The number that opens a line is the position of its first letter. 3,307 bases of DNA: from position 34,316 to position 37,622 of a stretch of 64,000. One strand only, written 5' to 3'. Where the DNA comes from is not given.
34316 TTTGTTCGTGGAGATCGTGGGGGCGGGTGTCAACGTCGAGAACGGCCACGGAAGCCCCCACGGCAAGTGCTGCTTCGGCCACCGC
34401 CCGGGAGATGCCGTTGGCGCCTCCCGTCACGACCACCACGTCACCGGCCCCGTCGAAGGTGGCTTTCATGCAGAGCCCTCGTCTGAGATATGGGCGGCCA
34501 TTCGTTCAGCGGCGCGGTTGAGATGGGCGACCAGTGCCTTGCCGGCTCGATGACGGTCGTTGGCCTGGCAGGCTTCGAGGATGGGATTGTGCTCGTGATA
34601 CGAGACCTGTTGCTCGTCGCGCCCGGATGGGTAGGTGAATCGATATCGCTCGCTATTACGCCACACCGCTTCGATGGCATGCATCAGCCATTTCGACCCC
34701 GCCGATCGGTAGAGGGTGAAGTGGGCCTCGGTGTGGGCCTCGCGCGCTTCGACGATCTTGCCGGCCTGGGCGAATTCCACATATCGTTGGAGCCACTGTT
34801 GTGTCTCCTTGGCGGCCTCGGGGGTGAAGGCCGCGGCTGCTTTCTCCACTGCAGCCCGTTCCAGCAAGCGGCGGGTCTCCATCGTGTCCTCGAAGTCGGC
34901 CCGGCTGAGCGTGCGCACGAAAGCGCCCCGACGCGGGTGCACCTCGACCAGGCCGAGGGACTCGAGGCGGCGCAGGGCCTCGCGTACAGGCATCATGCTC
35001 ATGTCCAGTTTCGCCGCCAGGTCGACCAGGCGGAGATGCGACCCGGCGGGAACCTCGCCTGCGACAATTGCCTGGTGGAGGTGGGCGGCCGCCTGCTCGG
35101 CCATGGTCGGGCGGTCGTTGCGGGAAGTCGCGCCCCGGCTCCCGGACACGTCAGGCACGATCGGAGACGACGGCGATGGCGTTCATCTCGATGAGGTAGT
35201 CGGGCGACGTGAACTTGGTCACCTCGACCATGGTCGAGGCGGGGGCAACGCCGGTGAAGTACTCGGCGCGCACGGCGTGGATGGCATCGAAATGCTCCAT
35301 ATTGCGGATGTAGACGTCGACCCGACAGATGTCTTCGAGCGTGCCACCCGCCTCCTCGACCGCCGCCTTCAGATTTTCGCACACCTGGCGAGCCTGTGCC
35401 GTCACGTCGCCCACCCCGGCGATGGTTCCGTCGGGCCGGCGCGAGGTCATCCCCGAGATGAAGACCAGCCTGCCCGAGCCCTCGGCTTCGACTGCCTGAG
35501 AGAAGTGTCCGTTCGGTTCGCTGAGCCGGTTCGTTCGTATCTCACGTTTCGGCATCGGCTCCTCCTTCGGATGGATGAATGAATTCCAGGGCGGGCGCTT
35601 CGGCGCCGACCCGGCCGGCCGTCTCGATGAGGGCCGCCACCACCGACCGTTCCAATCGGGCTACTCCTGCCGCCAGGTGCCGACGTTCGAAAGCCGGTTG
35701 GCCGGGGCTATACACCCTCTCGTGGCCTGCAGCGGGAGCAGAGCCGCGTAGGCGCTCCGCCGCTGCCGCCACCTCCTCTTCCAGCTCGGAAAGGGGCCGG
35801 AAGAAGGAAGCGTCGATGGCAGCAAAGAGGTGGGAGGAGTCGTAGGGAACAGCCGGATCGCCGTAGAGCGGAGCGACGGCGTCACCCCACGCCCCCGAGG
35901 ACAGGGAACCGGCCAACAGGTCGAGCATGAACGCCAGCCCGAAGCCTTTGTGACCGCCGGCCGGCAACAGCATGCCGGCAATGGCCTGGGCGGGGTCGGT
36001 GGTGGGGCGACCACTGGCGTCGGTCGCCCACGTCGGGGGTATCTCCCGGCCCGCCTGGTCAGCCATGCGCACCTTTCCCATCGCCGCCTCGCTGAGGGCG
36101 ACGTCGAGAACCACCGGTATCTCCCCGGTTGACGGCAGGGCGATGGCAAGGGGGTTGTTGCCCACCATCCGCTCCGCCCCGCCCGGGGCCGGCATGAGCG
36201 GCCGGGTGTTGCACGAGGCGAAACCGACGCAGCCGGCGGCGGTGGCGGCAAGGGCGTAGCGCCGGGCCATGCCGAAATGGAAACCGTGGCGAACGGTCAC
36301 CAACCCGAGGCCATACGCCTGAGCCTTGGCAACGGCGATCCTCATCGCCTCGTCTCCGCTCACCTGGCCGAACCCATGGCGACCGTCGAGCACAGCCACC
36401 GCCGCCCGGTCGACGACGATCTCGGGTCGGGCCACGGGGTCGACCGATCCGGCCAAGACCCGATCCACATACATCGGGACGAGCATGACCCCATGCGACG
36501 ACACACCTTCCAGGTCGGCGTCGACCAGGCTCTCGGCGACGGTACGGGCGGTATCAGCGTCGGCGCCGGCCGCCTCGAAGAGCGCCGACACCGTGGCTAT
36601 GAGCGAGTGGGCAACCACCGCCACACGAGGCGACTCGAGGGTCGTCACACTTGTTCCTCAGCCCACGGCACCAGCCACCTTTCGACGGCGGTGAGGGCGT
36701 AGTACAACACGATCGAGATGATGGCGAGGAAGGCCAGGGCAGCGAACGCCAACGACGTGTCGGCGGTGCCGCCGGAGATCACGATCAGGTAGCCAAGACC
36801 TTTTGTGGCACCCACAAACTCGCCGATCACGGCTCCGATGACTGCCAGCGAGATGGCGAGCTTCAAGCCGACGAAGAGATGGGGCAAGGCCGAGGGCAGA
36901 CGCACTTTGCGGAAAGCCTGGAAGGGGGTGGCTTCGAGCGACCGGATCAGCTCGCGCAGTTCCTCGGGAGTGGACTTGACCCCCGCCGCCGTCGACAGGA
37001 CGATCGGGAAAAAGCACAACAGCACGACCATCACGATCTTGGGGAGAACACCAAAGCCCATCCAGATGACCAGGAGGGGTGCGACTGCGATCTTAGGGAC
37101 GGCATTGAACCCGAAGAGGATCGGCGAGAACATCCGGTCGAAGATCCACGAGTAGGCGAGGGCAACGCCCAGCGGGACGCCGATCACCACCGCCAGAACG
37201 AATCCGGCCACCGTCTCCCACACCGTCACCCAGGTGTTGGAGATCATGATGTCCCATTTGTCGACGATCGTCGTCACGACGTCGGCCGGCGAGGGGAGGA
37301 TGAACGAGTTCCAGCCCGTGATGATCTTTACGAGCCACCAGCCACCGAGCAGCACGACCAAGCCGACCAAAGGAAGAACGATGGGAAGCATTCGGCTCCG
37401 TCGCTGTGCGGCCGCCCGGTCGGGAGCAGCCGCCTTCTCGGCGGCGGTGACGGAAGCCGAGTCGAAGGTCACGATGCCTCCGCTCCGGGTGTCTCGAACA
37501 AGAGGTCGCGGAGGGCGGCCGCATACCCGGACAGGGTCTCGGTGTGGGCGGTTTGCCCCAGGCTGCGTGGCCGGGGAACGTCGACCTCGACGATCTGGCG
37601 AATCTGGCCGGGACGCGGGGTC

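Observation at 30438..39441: Eleven-gene operon coupling a NitT/TauT-type (NMT1/THI5-like SBP) transporter to an aromatic or N-heterocycle degradation-like enzyme set with a RidA deaminase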

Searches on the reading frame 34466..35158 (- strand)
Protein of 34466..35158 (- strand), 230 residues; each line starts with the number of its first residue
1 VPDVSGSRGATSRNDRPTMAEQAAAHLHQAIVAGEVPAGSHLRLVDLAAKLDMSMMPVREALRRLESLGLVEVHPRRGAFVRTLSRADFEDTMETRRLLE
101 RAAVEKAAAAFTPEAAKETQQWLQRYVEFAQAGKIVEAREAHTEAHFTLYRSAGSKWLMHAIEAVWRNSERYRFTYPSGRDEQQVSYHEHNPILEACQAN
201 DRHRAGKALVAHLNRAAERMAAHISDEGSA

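Call 5: search_protein_families(library=pfam, proteins=[window:34466-35158:-], max_evalue=0.01)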
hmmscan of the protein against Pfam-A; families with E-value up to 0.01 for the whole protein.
window:34466-35158:- (230 aa): 3 families
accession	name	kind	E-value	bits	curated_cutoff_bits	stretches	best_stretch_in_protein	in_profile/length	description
PF07729.17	FCD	-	8.7e-21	75.1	24.3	1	91-214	1-124/125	FCD domain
PF00392.27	GntR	-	2.2e-17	62.9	27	1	20-81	2-64/64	Bacterial regulatory proteins, gntR family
PF01325.25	Fe_dep_repress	-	0.0012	19.4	26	1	46-79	27-60/60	Iron dependent repressor, N-terminal DNA binding domain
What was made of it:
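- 34466..35104 (-): GntR/FCD transcription regulator, probably the operon's substrate-responsive repressor. GntR 2e-17 + FCD 9e-21 (call 5).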

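Call 6: search_protein_families(library=ncbifam, proteins=[window:34466-35158:-], max_evalue=0.01)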
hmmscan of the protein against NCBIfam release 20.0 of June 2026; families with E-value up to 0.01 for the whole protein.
window:34466-35158:- (230 aa): 18 families
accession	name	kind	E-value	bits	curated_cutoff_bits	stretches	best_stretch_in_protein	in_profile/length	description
TIGR03338.1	phnR_burk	equivalog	7.3e-28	97.6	271.5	1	25-219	18-212/212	phosphonate utilization associated transcriptional regulator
NF008504.0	PRK11414.1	equivalog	8.3e-16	58.4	225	1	20-210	13-205/221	GntR family transcriptional regulator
NF003011.0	PRK03837.1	subfamily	6.4e-13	48.9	260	1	87-221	102-234/241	transcriptional regulator NanR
NF008576.0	PRK11534.1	equivalog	6.4e-10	39.1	218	1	22-213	11-210/225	DNA-binding transcriptional regulator CsiR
NF052286.1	ecto_TF_EhuR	exception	9.9e-08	30.9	480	1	22-160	15-151/458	MocR-like ectoine utilization transcription factor EhuR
TIGR02018.2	his_ut_repres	equivalog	1.9e-07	30.7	220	1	23-84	4-66/226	histidine utilization transcriptional repressor HutC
NF053730.1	TransRegRv1152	equivalog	5.4e-07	29.6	170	1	19-91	17-90/120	Rv1152 family transcriptional regulator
NF052282.1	PLP_TF_PdxR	equivalog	7.1e-07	28.6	320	1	19-168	2-149/448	MocR-like pyridoxine biosynthesis transcription factor PdxR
NF007001.0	PRK09464.1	equivalog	6e-06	26.1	330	1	11-93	3-86/254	pyruvate dehydrogenase complex transcriptional repressor PdhR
NF008273.0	PRK11050.1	equivalog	1.6e-05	24.6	153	1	40-82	53-95/156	manganese-binding transcriptional regulator MntR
NF007741.0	PRK10421.1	equivalog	7.4e-05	22.2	311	1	19-86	8-76/262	transcriptional regulator LldR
TIGR02325.1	C_P_lyase_phnF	equivalog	0.00024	20.7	156.8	1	13-96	3-86/238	phosphonate metabolism transcriptional regulator PhnF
NF012025.0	PRK15481.1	equivalog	0.00068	18.4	573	1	25-116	13-105/432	MocR-like B6 salvage transcription factor PtsJ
NF008571.0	PRK11523.1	equivalog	0.00087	18.8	396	1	20-219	10-224/258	transcriptional regulator ExuR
NF007442.0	PRK09990.1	equivalog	0.00091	18.7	301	1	13-87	5-80/256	transcriptional regulator GlcC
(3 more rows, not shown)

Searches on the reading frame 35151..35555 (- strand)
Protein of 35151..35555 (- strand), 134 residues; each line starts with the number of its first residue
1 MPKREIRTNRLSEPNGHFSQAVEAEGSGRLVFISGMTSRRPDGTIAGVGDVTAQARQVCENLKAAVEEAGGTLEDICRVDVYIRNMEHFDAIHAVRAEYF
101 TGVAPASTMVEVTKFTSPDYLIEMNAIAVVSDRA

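Call 5: search_protein_families(library=pfam, proteins=[window:35151-35555:-], max_evalue=0.01)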
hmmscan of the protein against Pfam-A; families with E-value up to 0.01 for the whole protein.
window:35151-35555:- (134 aa): 1 family
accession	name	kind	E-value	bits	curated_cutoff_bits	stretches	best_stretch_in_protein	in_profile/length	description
PF01042.26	Ribonuc_L-PSP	-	7.1e-27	94.2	27.3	1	13-130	6-121/121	Endoribonuclease L-PSP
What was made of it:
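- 35151..35555 (-): Rid-family protein with Ser in place of the catalytic Arg105. It belongs to the conserved core. Pfam 7e-27 (call 5).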

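Call 6: search_protein_families(library=ncbifam, proteins=[window:35151-35555:-], max_evalue=0.01)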
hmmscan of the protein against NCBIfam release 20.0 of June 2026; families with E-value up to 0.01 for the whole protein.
window:35151-35555:- (134 aa): 4 families
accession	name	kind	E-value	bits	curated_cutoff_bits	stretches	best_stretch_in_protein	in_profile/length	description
TIGR00004.1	TIGR00004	subfamily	2.5e-23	82.6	106.25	1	4-129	2-124/125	Rid family detoxifying hydrolase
TIGR03610.1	RutC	equivalog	7.7e-19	68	169.1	1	1-130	1-126/127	pyrimidine utilization protein C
NF008490.0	PRK11401.1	equivalog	8.7e-12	45.1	222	1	4-131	3-128/129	enamine/imine deaminase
TIGR04444.1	chori_FkbO_Hyg5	subfamily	7.9e-06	25.4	325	1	21-127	198-310/311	FkbO/Hyg5 family chorismatase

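Call 87: find_homologous_proteins(query=window:35151-35555:-, max_evalue=1e-20)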
Query window:35151-35555:- (134 aa): 5288 proteins with E <= 1e-20 among 5393 candidates; the best 120 are listed.
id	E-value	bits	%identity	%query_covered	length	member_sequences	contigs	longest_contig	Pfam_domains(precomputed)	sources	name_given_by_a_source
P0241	3.4e-81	288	100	100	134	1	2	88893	PF01042.27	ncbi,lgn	-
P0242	7.1e-70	251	87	99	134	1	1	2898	PF01042.27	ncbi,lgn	ncbi:MAG: RidA family protein [Actinomycetota bacterium]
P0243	1.9e-68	246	86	99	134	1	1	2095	PF01042.27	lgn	-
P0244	1.6e-67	243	84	99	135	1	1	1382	PF01042.27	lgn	-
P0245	4.9e-67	242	84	99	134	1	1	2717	PF01042.27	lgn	-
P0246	2.8e-66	239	83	99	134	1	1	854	PF01042.27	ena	-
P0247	1.7e-65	237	83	99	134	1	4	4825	PF01042.27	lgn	-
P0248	1.8e-65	237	83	99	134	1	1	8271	PF01042.27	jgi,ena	-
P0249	1.9e-65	237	84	99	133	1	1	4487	PF01042.27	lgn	-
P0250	2.4e-64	233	82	97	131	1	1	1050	PF01042.27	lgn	-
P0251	6.3e-64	232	82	97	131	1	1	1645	PF01042.27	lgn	-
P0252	2.1e-63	230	79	99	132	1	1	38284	PF01042.27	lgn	-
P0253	3.0e-63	230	79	99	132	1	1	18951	PF01042.27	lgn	-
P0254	3.2e-63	229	80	97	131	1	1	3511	PF01042.27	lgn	-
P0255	3.8e-63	229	79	99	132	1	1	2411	PF01042.27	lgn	-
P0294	6.8e-61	222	76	99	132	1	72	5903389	PF01042.27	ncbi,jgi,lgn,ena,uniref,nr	ncbi:RidA family protein [Bosea sp. (in: a-proteobacteria)]|jgi:2-iminobutanoate/2-iminopropanoate d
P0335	4.2e-60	219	74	99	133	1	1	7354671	PF01042.27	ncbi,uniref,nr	ncbi:RidA family protein [Phreatobacter stygius]|uniref:RidA family protein n=2 Tax=Pseudomonadota T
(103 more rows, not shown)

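Call 88: find_encoding_contigs(protein=P0294, flank=10000, max_places=2)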
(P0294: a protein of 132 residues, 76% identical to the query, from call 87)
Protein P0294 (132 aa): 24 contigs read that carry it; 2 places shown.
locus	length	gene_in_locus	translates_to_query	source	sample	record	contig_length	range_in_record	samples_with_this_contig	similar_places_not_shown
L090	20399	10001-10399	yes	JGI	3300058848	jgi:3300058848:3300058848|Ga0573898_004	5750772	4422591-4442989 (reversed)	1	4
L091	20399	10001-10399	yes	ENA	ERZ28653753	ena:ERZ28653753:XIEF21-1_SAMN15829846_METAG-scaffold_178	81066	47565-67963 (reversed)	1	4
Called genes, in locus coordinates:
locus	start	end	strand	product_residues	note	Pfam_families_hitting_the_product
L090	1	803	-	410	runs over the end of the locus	PF09217:EcoRII-N, PF09019:EcoRII-C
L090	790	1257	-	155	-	PF03852:Vsr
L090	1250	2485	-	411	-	PF01381:HTH_3 (weak), PF13384:HTH_23 (faint), PF13551:HTH_29 (faint), PF13560:HTH_31, PF00145:DNA_methylase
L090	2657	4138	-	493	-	PF02534:T4SS-DNA_transf, PF12696:TraG-D_C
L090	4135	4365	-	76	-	-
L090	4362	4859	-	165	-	-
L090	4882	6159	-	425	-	PF03432:Relaxase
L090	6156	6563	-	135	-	-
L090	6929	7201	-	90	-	-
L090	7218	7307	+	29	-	-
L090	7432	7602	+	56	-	-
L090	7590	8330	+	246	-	PF00392:GntR, PF07729:FCD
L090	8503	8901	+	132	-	PF14499:DUF4437 (weak), PF12973:Cupin_7, PF07883:Cupin_2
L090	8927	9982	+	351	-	PF02615:Ldh_2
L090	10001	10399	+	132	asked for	PF01042:Ribonuc_L-PSP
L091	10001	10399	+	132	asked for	PF01042:Ribonuc_L-PSP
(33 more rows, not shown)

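Call 89: find_encoding_contigs(protein=P0335, flank=10000, max_places=1)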
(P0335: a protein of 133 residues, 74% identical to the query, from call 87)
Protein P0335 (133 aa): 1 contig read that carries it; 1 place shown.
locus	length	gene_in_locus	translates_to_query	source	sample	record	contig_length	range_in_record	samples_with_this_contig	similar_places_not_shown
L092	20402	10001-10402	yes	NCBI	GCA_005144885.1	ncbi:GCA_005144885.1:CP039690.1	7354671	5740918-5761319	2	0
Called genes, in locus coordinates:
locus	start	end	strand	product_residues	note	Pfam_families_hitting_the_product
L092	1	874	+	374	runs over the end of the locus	PF00196:GerE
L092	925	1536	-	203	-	PF19502:DUF6036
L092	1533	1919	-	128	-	-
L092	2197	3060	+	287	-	PF00392:GntR, PF07729:FCD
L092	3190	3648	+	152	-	PF01161:PBP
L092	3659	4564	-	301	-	PF02749:QRPTase_N, PF01729:QRPTase_C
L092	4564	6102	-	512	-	PF00890:FAD_binding_2, PF02910:Succ_DH_flav_C (weak)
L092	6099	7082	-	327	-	PF02445:NadA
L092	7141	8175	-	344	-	PF19368:WHD_AraR (weak), PF21906:WHD_NrtR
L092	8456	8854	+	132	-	PF14499:DUF4437 (weak), PF12973:Cupin_7, PF07883:Cupin_2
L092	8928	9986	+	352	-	PF02615:Ldh_2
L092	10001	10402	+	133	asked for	PF01042:Ribonuc_L-PSP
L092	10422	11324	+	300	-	PF01557:FAA_hydrolase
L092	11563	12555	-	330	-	PF04909:Amidohydro_2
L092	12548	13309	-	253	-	PF00528:BPD_transp_1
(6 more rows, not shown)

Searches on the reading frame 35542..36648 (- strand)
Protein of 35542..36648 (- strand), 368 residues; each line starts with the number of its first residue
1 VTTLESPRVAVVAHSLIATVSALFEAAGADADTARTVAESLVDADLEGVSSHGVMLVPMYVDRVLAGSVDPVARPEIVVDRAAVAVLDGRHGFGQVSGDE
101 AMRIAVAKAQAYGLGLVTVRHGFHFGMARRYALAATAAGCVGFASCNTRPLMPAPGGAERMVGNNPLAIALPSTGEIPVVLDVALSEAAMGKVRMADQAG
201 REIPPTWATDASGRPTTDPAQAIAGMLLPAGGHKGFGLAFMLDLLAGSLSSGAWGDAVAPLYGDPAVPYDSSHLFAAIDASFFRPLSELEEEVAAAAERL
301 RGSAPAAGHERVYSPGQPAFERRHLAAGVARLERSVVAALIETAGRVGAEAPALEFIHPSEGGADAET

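Call 5: search_protein_families(library=pfam, proteins=[window:35542-36648:-], max_evalue=0.01)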
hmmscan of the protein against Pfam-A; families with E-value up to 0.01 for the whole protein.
window:35542-36648:- (368 aa): 1 family
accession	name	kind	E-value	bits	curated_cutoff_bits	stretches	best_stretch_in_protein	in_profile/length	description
PF02615.19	Ldh_2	-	4.9e-108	361.6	38.8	1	14-324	4-315/333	Malate/L-lactate dehydrogenase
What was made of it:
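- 35542..36648 (-): Ldh_2-family NAD(P) oxidoreductase. It belongs to the conserved four-gene core. Pfam 5e-108 (call 5).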

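Call 6: search_protein_families(library=ncbifam, proteins=[window:35542-36648:-], max_evalue=0.01)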
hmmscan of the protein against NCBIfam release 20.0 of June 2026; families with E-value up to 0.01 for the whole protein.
window:35542-36648:- (368 aa): 5 families
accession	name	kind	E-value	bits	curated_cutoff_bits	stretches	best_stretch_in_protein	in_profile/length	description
NF040650.1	sulfolac_dhydr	equivalog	3.2e-65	220.6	500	1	20-305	12-295/339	L-sulfolactate dehydrogenase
NF007504.0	PRK10098.1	equivalog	1.7e-59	201.3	336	1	11-354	7-351/360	malate/lactate/ureidoglycolate dehydrogenase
NF011599.0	PRK15025.1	equivalog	1.6e-55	188.7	356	1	16-320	8-310/349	ureidoglycolate dehydrogenase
TIGR03175.1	AllD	equivalog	4.5e-53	180.6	496.2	1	14-318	6-308/349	ureidoglycolate dehydrogenase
NF009750.0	PRK13260.1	equivalog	1.9e-43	148.9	316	1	18-318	10-306/332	3-dehydro-L-gulonate 2-dehydrogenase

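Call 11: search_solved_structures(query=window:35542-36648:-, max_evalue=1e-10)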
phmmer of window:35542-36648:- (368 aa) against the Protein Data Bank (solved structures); distinct sequences matched with E-value up to 1e-10: 13.
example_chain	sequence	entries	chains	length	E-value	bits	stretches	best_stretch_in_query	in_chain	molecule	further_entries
1vbi_A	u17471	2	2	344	5e-61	210.3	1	16-344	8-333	Type 2 malate/lactate dehydrogenase | malate/L-lactate dehydrogenase family protein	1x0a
1v9n_A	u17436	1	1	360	4.5e-60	207.2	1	19-350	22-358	Malate dehydrogenase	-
3i0p_A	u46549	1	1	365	5.4e-53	183.9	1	26-323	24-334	Malate dehydrogenase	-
2x06_A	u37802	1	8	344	2e-52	182.1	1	26-318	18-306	L-SULFOLACTATE DEHYDROGENASE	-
4h8a_A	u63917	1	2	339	1.6e-46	162.6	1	26-326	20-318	Ureidoglycolate dehydrogenase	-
1xrh_A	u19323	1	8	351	1.7e-46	162.5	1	26-326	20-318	Ureidoglycolate Dehydrogenase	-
4fjs_A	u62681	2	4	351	1.9e-46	162.4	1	26-326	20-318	Ureidoglycolate dehydrogenase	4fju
3uoe_A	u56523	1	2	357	9.9e-43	150.2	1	22-328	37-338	Dehydrogenase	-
2g8y_A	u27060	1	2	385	8.2e-37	130.7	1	14-253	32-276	Malate/L-lactate dehydrogenases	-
1z2i_A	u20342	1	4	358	1.7e-33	119.8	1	20-319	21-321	malate dehydrogenase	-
1nxu_A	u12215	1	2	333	5.8e-32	114.7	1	16-280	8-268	Hypothetical oxidoreductase yiaK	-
1s20_A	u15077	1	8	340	6.2e-32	114.7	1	16-280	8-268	Hypothetical oxidoreductase yiaK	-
1wtj_A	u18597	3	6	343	1.3e-31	113.6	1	7-254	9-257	ureidoglycolate dehydrogenase | delta1-piperideine-2-carboxylate reductase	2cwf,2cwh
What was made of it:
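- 35542..36648 (-): PDB: type-2 malate/lactate DH 210 bits, sulfolactate DH 182, AllD 162, DpkA 114 (call 11).
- On Ldh_2 family, imine-reductase (DpkA/Pyr2C reductase) subgroup: However, DpkA scores 114 bits against 162-210 bits for malate, sulfolactate and ureidoglycolate dehydrogenases (call 11).
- Ldh_2 resembles AllD, sulfolactate and malate dehydrogenases (calls 6, 11).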

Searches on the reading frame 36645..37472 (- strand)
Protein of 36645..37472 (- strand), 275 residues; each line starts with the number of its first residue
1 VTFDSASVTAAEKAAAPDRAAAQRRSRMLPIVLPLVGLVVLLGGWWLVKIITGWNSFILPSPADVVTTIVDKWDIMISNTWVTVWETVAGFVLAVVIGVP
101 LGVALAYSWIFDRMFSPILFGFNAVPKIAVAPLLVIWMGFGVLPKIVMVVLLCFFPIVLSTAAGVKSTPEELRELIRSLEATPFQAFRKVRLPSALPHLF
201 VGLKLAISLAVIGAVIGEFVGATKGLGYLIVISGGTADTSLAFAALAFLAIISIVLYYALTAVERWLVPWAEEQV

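Call 5: search_protein_families(library=pfam, proteins=[window:36645-37472:-], max_evalue=0.01)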
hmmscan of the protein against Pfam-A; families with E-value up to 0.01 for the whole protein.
window:36645-37472:- (275 aa): 1 family
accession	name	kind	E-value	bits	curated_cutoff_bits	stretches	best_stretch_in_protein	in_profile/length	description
PF00528.27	BPD_transp_1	-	1.1e-34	120.2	26.4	1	98-270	1-181/184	Binding-protein-dependent transport system inner membrane component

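Call 6: search_protein_families(library=ncbifam, proteins=[window:36645-37472:-], max_evalue=0.01)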
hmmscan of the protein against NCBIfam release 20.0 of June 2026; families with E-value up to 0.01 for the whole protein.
window:36645-37472:- (275 aa): 15 families
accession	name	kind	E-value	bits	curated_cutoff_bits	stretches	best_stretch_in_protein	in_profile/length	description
NF040733.1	ABC_perm_U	equivalog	2.5e-36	125.5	295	1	35-271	12-249/251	ABC transporter permease subunit SaoP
NF007545.0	PRK10160.1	equivalog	1.3e-32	113.4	342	1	19-274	12-274/275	taurine ABC transporter permease TauC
NF008470.0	PRK11365.1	equivalog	9.2e-23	81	347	1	26-270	10-252/263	aliphatic sulfonate ABC transporter permease SsuC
TIGR03416.1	ABC_choXWV_perm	equivalog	1.4e-20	73.9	363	1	48-256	52-263/267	choline ABC transporter permease subunit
TIGR01183.1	ntrB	equivalog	2.9e-18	66.3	209.05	1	85-256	24-195/202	nitrate ABC transporter permease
NF008196.0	PRK10952.1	equivalog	6.3e-17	61.4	439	1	78-258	144-323/356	glycine betaine/L-proline ABC transporter permease ProW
NF040839.1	tungstate_WtpB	equivalog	1e-05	25.3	340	1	59-216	27-201/251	tungstate ABC transporter permease WtpB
TIGR00969.1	3a0106s02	subfamily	3e-05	23.6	240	1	146-258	146-264/272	sulfate ABC transporter permease subunit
NF011624.0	PRK15050.1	equivalog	3e-05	23.3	247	1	151-267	169-285/297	2-aminoethylphosphonate ABC transporter permease subunit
TIGR01097.1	PhnE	equivalog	7e-05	22.4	216.7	1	65-257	46-239/252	phosphonate ABC transporter, permease protein PhnE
TIGR03226.1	PhnU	equivalog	0.00047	19.7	283.45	1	148-266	184-302/311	2-aminoethylphosphonate ABC transporter permease subunit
NF007047.0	PRK09500.1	equivalog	0.00062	19.4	326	1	74-223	54-209/257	spermidine/putrescine ABC transporter permease PotC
TIGR01581.1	Mo_ABC_porter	hypoth_equivalog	0.00078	19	210.3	1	155-225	115-191/225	ABC transporter permease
NF008049.0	PRK10782.1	subfamily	0.001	18.8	212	0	75-249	8-195/217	methionine ABC transporter permease MetI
TIGR02139.1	permease_CysT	equivalog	0.0019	17.9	246.1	1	146-259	135-254/265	sulfate ABC transporter permease subunit CysT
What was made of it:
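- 36645..37472 (-): ABC transporter permease. BPD_transp_1 1e-34; TauC/SsuC-like, below cutoff (calls 5, 6)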
